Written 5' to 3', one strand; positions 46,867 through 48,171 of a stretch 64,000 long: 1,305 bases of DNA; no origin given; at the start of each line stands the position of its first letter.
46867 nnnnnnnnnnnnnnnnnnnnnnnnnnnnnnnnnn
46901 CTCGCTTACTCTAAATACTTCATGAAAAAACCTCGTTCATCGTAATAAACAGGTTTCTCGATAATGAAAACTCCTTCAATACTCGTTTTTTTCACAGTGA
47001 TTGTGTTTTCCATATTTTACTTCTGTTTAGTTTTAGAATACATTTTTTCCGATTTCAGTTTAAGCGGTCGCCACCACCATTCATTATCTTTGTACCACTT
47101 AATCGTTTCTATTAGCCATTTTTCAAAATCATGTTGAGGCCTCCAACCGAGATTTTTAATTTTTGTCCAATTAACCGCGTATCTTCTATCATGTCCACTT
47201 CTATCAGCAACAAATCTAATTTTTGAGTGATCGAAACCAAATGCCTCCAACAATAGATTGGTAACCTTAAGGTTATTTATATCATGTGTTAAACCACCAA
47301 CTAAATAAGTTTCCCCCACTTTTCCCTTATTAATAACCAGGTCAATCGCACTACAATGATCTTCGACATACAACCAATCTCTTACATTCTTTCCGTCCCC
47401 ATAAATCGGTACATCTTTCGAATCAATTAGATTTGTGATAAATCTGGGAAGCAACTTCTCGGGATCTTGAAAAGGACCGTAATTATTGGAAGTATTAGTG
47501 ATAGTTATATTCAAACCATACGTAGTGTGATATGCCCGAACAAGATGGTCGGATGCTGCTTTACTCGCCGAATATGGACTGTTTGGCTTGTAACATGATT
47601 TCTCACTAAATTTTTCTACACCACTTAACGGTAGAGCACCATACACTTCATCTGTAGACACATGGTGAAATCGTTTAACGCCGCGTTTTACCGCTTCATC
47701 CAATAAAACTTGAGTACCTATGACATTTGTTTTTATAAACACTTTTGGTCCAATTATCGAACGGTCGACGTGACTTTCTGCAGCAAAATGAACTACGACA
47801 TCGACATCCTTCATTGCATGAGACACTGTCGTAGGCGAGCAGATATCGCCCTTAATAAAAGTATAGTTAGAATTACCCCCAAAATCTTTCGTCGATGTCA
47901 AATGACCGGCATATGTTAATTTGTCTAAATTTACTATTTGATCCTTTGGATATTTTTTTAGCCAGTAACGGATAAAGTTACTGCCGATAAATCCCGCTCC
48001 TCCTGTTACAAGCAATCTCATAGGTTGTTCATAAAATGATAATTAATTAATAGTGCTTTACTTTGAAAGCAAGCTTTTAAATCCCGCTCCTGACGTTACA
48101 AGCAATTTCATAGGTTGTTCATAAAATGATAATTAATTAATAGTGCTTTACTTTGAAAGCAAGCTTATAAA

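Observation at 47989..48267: Tandem 90-bp repeats re-duplicating the rmlB start codon and 5' region in the rmlA-rmlB spacer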

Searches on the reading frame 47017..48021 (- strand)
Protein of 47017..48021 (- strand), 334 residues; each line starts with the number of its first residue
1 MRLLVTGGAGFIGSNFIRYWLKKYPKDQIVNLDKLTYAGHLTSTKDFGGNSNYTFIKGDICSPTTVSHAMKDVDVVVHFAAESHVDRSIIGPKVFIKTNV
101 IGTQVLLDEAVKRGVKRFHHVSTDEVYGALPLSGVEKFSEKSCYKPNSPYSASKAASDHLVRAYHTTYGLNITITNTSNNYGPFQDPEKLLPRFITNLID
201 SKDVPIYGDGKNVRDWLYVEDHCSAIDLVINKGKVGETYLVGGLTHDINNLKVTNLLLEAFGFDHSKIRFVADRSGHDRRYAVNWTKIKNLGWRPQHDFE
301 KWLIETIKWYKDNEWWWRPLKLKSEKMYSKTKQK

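Call 10: search_protein_families(library=ncbifam, proteins=[window:47017-48021:-])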
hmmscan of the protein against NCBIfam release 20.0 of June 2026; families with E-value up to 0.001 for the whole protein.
window:47017-48021:- (334 aa): 26 families (the best 25 are shown)
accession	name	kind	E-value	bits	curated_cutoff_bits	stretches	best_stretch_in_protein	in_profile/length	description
TIGR01181.1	dTDP_gluc_dehyt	equivalog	4.9e-136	453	365.1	1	2-320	1-321/321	dTDP-glucose 4,6-dehydratase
NF007490.0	PRK10084.1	subfamily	4.3e-103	345.1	649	1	1-325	1-349/361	dTDP-glucose 4,6-dehydratase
NF007582.0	PRK10217.1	equivalog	9.5e-97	324.3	698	1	2-321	3-342/355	dTDP-glucose 4,6-dehydratase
TIGR04180.1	EDH_00030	hypoth_equivalog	5.2e-41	140.6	475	1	4-297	2-296/297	NAD-dependent 4,6-dehydratase LegB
TIGR01179.1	galE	equivalog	2.2e-30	105.6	262.3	1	2-313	1-328/332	UDP-glucose 4-epimerase GalE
NF011728.1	PRK15181.1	equivalog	3.7e-22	78.8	760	1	2-313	17-340/348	Vi polysaccharide biosynthesis UDP-N-acetylglucosaminuronic acid C-4 epimerase TviC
NF052578.1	StrlDmthSdmBMthl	equivalog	5.9e-20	72.3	600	1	1-251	1-237/328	sterol demethylase protein SdmB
TIGR02622.1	CDP_4_6_dhtase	equivalog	1.1e-19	70.8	278.45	1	2-312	6-332/352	CDP-glucose 4,6-dehydratase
TIGR02197.1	heptose_epim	equivalog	1.3e-19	70.5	274.6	1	3-242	1-242/316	ADP-glyceromanno-heptose 6-epimerase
TIGR03589.1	PseB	equivalog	2.3e-19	69.5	407.75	1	3-155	7-157/324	UDP-N-acetylglucosamine 4,6-dehydratase (inverting)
TIGR03466.1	HpnA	hypoth_equivalog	2.8e-19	69.2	367.65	1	2-251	2-233/327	hopanoid-associated sugar epimerase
NF007956.0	PRK10675.1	subfamily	1.6e-18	66.9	394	1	1-311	1-330/338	UDP-glucose 4-epimerase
NF042422.1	oxyalk_red_OleD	equivalog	1.2e-15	57.8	580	1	1-242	1-232/329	2-alkyl-3-oxoalkanoate reductase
NF047922.1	GDPFucSynFcl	equivalog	8.1e-15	55.1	500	1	92-314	74-305/308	GDP-L-fucose synthase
TIGR01472.1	gmd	equivalog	3.8e-12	46.1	415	1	57-251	60-260/342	GDP-mannose 4,6-dehydratase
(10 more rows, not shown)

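Call 11: find_encoding_contigs(protein=window:47017-48021:-, flank=3000, max_places=10)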
Protein window:47017-48021:- (334 aa): no gene with exactly this product is on record in the collection.

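Call 15: find_homologous_proteins(query=window:47017-48021:-, max_evalue=1e-50)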
Query window:47017-48021:- (334 aa): 8000 proteins with E <= 1e-50 among 8000 candidates; the best 120 are listed.
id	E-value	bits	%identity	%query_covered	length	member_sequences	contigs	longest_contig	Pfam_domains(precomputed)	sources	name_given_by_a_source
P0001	4.1e-230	781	100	100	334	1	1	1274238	PF04321.24,PF16363.12,PF02719.22,PF01073.26,PF07993.19,PF13460.13,PF01370.28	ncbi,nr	ncbi:dTDP-glucose 4,6-dehydratase [Candidatus Woesebacteria bacterium]|nr:MAG: dTDP-glucose 4,6-dehy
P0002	1.7e-173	595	73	100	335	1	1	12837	PF04321.24,PF16363.12,PF02719.22,PF01073.26,PF07993.19,PF13460.13,PF01370.28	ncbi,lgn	-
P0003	3.7e-172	591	74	100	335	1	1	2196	PF04321.24,PF16363.12,PF02719.22,PF05368.20,PF01073.26,PF07993.19,PF13460.13,PF01370.28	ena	-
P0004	1.1e-170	586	73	100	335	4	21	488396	PF04321.24,PF16363.12,PF02719.22,PF01073.26,PF07993.19,PF13460.13,PF01370.28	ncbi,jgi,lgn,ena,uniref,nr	ncbi:dTDP-glucose 4,6-dehydratase [Candidatus Woesebacteria bacterium RIFCSPHIGHO2_01_FULL_39_32]|un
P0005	6.1e-170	583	72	100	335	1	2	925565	PF04321.24,PF16363.12,PF02719.22,PF01073.26,PF07993.19,PF13460.13,PF01370.28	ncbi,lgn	-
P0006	4.6e-169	580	75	100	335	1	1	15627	PF04321.24,PF16363.12,PF02719.22,PF01073.26,PF07993.19,PF13460.13,PF01370.28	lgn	-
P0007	6.7e-169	580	73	100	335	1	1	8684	PF04321.24,PF16363.12,PF02719.22,PF01073.26,PF07993.19,PF13460.13,PF01370.28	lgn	-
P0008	1.5e-168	579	75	100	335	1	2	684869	PF04321.24,PF16363.12,PF02719.22,PF01073.26,PF07993.19,PF13460.13,PF01370.28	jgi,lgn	jgi:dTDP-glucose 4,6-dehydratase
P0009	1.6e-168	579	74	99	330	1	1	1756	PF04321.24,PF16363.12,PF02719.22,PF01073.26,PF07993.19,PF13460.13,PF01370.28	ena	-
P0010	3.9e-168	577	74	100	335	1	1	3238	PF04321.24,PF16363.12,PF02719.22,PF05368.20,PF01073.26,PF07993.19,PF13460.13,PF01370.28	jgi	jgi:dTDP-glucose 4,6-dehydratase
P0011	7.0e-168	577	73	100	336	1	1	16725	PF04321.24,PF16363.12,PF02719.22,PF01073.26,PF07993.19,PF13460.13,PF01370.28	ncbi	-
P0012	1.2e-167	576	74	100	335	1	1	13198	PF04321.24,PF16363.12,PF02719.22,PF05368.20,PF01073.26,PF07993.19,PF13460.13,PF01370.28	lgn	-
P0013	1.2e-167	576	72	100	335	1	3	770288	PF04321.24,PF16363.12,PF02719.22,PF01073.26,PF07993.19,PF13460.13,PF01370.28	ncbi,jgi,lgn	-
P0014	1.6e-167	575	74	100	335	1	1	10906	PF04321.24,PF16363.12,PF02719.22,PF01073.26,PF07993.19,PF13460.13,PF01370.28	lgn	-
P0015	3.3e-167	574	72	100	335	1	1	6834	PF04321.24,PF16363.12,PF02719.22,PF01073.26,PF07993.19,PF13460.13,PF01370.28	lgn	-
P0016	3.6e-167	574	74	100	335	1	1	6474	PF04321.24,PF16363.12,PF02719.22,PF01073.26,PF07993.19,PF13460.13,PF01370.28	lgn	-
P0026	8.0e-166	570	73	100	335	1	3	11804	PF04321.24,PF16363.12,PF02719.22,PF01073.26,PF07993.19,PF13460.13,PF01370.28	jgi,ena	-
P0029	3.0e-165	568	73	100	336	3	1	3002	PF04321.24,PF16363.12,PF02719.22,PF01073.26,PF07993.19,PF13460.13,PF01370.28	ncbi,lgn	-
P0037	1.9e-164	565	72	100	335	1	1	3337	PF04321.24,PF16363.12,PF02719.22,PF01073.26,PF07993.19,PF13460.13,PF01370.28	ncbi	-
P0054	1.1e-163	563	72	100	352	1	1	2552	PF04321.24,PF16363.12,PF02719.22,PF01073.26,PF07993.19,PF13460.13,PF01370.28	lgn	-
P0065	2.8e-163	561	73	100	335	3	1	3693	PF04321.24,PF16363.12,PF02719.22,PF05368.20,PF01073.26,PF07993.19,PF13460.13,PF01370.28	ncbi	-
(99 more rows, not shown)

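Call 16: find_related_loci(query=window:47017-48021:-, collection=genome_contigs, flank=3000)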
Query window:47017-48021:- (334 aa) in genome_contigs; peptide patterns used: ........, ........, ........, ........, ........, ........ (x = any residue, [..] = any of these).
143 stretches matched a pattern; 78 encode a relative of the query (tblastn E <= 1e-3); 78 distinct loci.
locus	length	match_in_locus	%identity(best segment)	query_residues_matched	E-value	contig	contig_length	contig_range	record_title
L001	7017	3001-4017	71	1-333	1e-166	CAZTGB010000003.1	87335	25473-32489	MAG TPA_asm: uncultured Gammaproteobacteria bacterium isolate SRP090828_co3_120 genome assembly, contig: NODE_14_length_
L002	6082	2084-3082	71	1-333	2e-164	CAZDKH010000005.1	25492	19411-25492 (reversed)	MAG TPA_asm: uncultured Gammaproteobacteria bacterium isolate SRP231805_co4_168 genome assembly, contig: k141_8134, whol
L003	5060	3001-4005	69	1-334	7e-164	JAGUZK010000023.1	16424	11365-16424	MAG: Candidatus Woesebacteria bacterium isolate DeMMO6_59 c_000000096304, whole genome shotgun sequence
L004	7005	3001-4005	69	1-334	9e-160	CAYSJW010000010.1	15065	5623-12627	MAG TPA_asm: uncultured Gammaproteobacteria bacterium isolate SRP231805_co4_34 genome assembly, contig: k141_445876, who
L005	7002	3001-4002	69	1-333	2e-158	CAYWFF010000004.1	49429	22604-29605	MAG TPA_asm: uncultured Gammaproteobacteria bacterium isolate SRP193661_co1_213 genome assembly, contig: NODE_766_length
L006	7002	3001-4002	67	1-333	2e-155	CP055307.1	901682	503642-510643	MAG: Candidatus Woesebacteria bacterium isolate Ch104b chromosome, complete genome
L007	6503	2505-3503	69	1-332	2e-151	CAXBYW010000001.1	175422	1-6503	MAG TPA_asm: uncultured bacterium isolate SRR3725731_binner12_Refined_73 genome assembly, contig: ERZ4200997.19, whole g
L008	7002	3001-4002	65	1-333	4e-151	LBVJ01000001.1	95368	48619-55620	MAG: Candidatus Woesebacteria bacterium GW2011_GWA1_38_8 UT06_C0001, whole genome shotgun sequence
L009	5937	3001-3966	67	1-320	1e-149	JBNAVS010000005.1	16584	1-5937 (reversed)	MAG: Microgenomates group bacterium isolate Kamch4342-D-MF-044 bin36_IDBA_re-assembly_contigs.fa-5, whole genome shotgun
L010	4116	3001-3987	64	1-328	3e-150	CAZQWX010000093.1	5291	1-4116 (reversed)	MAG TPA_asm: uncultured Gammaproteobacteria bacterium isolate SRP271791_co1_54 genome assembly, contig: k141_193758, who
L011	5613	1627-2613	63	1-328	5e-144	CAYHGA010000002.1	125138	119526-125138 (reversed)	MAG TPA_asm: uncultured Gammaproteobacteria bacterium isolate ERP119705_co10_249 genome assembly, contig: NODE_51_length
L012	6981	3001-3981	66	2-329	2e-143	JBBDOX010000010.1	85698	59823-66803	MAG: Candidatus Andersenbacteria bacterium isolate LejiaB_49_17 Lejia_B_357_length_85698_cov_11, whole genome shotgun se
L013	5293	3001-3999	61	1-332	1e-139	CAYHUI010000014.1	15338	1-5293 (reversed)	MAG TPA_asm: Candidatus Woesearchaeota archaeon isolate ERP119705_co17_166 genome assembly, contig: NODE_5109_length_153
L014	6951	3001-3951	63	1-320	6e-139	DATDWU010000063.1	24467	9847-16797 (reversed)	MAG TPA_asm: Patescibacteria group bacterium isolate SMAG_U8120 k141_2006715, whole genome shotgun sequence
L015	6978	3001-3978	64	2-328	5e-139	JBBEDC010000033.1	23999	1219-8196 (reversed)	MAG: Candidatus Andersenbacteria bacterium isolate LejiaF_48_14 Lejia_F_3084_length_23999_cov_8, whole genome shotgun se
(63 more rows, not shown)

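Call 36: find_related_loci(query=window:47017-48021:-, collection=metagenome_contigs, flank=2500)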
Query window:47017-48021:- (334 aa) in metagenome_contigs; peptide patterns used: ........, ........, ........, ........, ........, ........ (x = any residue, [..] = any of these).
366 stretches matched a pattern; 198 encode a relative of the query (tblastn E <= 1e-3); the best 80 are kept; 80 distinct loci.
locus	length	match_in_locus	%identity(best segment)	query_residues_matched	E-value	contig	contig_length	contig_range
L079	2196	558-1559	74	1-333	0e+0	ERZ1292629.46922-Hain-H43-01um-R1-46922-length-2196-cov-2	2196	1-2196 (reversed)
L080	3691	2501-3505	73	1-334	6e-172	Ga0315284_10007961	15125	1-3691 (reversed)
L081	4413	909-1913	73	1-334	2e-172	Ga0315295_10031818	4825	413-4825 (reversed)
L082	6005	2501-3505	73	1-334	9e-169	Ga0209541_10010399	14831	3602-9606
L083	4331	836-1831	73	3-333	1e-169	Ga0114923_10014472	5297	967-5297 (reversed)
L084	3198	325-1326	70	1-333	4e-175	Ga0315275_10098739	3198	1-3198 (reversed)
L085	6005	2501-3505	71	1-334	1e-166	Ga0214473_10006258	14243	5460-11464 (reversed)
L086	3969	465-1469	71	1-334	6e-169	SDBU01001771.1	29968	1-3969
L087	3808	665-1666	72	1-334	1e-172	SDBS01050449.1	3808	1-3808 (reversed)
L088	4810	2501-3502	70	1-333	1e-166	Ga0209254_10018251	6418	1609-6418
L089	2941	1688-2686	72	2-333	1e-174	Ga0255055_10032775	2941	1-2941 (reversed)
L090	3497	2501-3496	73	1-331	2e-168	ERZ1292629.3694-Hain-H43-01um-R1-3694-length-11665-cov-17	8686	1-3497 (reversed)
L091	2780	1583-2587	70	1-334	2e-174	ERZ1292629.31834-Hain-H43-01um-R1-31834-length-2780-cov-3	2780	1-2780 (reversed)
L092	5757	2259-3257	71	1-333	9e-165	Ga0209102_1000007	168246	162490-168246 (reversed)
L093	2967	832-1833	70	1-334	2e-172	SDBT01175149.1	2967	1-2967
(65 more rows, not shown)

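Call 48: list_cluster_members(proteins=[P0001])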
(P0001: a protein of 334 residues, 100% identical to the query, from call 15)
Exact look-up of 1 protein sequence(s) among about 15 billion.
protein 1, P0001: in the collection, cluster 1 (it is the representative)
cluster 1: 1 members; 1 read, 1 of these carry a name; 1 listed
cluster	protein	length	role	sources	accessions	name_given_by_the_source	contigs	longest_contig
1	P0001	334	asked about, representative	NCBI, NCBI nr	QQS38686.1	dTDP-glucose 4,6-dehydratase [Candidatus Woesebacteria bacterium] | MAG: dTDP-glucose 4,6-dehydratase [Candidatus Woesebacteria bacterium]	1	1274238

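Call 56: find_encoding_contigs(protein=P0006, flank=1500, max_places=2)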
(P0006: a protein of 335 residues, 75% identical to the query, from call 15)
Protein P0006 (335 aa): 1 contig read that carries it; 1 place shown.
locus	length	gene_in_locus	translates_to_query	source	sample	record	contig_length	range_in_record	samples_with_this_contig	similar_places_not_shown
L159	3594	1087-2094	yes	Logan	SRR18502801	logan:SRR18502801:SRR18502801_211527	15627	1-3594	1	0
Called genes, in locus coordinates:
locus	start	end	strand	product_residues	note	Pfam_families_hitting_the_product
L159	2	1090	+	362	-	?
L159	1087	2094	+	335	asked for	PF01073:3Beta_HSD, PF01370:Epimerase, PF02719:Polysacc_synt_2, PF04321:RmlD_sub_bind, PF07993:NAD_binding_4, PF13460:NAD_binding_10, PF16363:GDP_Man_Dehyd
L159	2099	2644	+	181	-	PF00908:dTDP_sugar_isom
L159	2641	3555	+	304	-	PF01370:Epimerase, PF04321:RmlD_sub_bind, PF01073:3Beta_HSD, PF02719:Polysacc_synt_2 (weak), PF16363:GDP_Man_Dehyd, PF07993:NAD_binding_4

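Call 57: find_encoding_contigs(protein=P0008, flank=1500, max_places=2)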
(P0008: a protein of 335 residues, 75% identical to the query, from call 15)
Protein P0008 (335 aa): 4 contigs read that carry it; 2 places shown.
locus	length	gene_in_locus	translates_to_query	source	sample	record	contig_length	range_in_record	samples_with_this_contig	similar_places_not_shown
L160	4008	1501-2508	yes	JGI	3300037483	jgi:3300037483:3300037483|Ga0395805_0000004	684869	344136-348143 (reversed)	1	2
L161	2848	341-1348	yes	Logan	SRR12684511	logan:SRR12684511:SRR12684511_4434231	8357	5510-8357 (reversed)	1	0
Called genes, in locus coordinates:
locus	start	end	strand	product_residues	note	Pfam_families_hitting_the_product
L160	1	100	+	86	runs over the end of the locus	-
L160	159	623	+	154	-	PF04308:RNaseH_like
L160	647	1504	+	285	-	PF00483:NTP_transferase, PF12804:NTP_transf_3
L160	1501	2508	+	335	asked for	PF01073:3Beta_HSD, PF01370:Epimerase, PF02719:Polysacc_synt_2, PF04321:RmlD_sub_bind, PF07993:NAD_binding_4, PF13460:NAD_binding_10, PF16363:GDP_Man_Dehyd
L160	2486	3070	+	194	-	PF00908:dTDP_sugar_isom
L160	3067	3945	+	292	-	PF01370:Epimerase, PF04321:RmlD_sub_bind, PF01073:3Beta_HSD, PF02719:Polysacc_synt_2 (weak), PF07993:NAD_binding_4, PF16363:GDP_Man_Dehyd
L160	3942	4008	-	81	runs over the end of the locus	-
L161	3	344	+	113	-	?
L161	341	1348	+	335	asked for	PF01073:3Beta_HSD, PF01370:Epimerase, PF02719:Polysacc_synt_2, PF04321:RmlD_sub_bind, PF07993:NAD_binding_4, PF13460:NAD_binding_10, PF16363:GDP_Man_Dehyd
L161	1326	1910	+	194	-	PF00908:dTDP_sugar_isom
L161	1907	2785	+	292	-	PF01370:Epimerase, PF04321:RmlD_sub_bind, PF01073:3Beta_HSD, PF02719:Polysacc_synt_2 (weak), PF07993:NAD_binding_4, PF16363:GDP_Man_Dehyd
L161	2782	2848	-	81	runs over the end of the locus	-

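Call 58: find_encoding_contigs(protein=P0012, flank=1500, max_places=2)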
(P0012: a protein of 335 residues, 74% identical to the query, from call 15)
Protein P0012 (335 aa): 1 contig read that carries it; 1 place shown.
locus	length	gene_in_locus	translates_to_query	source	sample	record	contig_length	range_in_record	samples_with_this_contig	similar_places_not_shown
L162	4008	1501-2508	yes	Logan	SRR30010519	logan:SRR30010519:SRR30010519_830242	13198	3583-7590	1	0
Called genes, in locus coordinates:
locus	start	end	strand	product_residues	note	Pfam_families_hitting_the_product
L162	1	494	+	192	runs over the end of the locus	PF04308:RNaseH_like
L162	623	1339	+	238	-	PF00483:NTP_transferase, PF12804:NTP_transf_3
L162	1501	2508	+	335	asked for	PF01073:3Beta_HSD, PF01370:Epimerase, PF02719:Polysacc_synt_2, PF04321:RmlD_sub_bind, PF05368:NmrA (weak), PF07993:NAD_binding_4, PF13460:NAD_binding_10, PF16363:GDP_Man_Dehyd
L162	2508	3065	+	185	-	PF00908:dTDP_sugar_isom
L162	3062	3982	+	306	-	PF01370:Epimerase, PF02719:Polysacc_synt_2 (faint), PF04321:RmlD_sub_bind, PF16363:GDP_Man_Dehyd, PF07993:NAD_binding_4 (weak)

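Call 59: find_encoding_contigs(protein=P0014, flank=1500, max_places=2)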
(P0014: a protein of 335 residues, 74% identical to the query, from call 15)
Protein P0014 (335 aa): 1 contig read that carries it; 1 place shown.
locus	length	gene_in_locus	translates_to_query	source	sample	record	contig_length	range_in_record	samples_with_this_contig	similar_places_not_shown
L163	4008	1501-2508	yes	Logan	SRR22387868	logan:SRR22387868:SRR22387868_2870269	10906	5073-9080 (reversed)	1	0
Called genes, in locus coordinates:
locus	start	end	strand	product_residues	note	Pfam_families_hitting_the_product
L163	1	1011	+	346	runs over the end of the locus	PF00483:NTP_transferase, PF25084:LbH_EIF2B, PF00132:Hexapep (faint), PF25087:GMPPB_C (weak)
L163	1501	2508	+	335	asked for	PF01073:3Beta_HSD, PF01370:Epimerase, PF02719:Polysacc_synt_2, PF04321:RmlD_sub_bind, PF07993:NAD_binding_4, PF13460:NAD_binding_10, PF16363:GDP_Man_Dehyd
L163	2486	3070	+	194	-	PF00908:dTDP_sugar_isom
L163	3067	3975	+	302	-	PF01370:Epimerase, PF02719:Polysacc_synt_2 (faint), PF04321:RmlD_sub_bind, PF01073:3Beta_HSD (weak), PF16363:GDP_Man_Dehyd, PF07993:NAD_binding_4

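Call 60: find_encoding_contigs(protein=P0016, flank=1500, max_places=2)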
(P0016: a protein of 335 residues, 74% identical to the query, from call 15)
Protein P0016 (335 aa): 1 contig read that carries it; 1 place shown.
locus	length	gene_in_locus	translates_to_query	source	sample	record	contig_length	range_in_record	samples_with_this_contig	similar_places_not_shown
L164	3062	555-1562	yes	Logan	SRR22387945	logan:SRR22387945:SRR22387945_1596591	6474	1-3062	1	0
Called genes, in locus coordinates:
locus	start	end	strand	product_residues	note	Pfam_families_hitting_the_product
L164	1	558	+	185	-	?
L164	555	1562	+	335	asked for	PF01073:3Beta_HSD, PF01370:Epimerase, PF02719:Polysacc_synt_2, PF04321:RmlD_sub_bind, PF07993:NAD_binding_4, PF13460:NAD_binding_10, PF16363:GDP_Man_Dehyd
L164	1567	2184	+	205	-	PF00908:dTDP_sugar_isom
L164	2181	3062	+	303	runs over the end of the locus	PF01370:Epimerase, PF04321:RmlD_sub_bind, PF16363:GDP_Man_Dehyd (weak)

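Call 71: find_encoding_contigs(protein=P0054, flank=1500, max_places=2)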
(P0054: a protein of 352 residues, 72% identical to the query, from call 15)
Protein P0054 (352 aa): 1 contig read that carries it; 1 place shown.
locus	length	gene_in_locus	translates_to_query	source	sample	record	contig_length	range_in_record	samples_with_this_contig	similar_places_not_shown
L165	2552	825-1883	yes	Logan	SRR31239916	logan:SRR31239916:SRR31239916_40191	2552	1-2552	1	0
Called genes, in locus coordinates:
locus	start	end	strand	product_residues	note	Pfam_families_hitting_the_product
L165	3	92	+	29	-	?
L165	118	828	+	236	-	PF00483:NTP_transferase, PF12804:NTP_transf_3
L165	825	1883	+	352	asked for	PF01073:3Beta_HSD, PF01370:Epimerase, PF02719:Polysacc_synt_2, PF04321:RmlD_sub_bind, PF07993:NAD_binding_4, PF16363:GDP_Man_Dehyd, PF13460:NAD_binding_10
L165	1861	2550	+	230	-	?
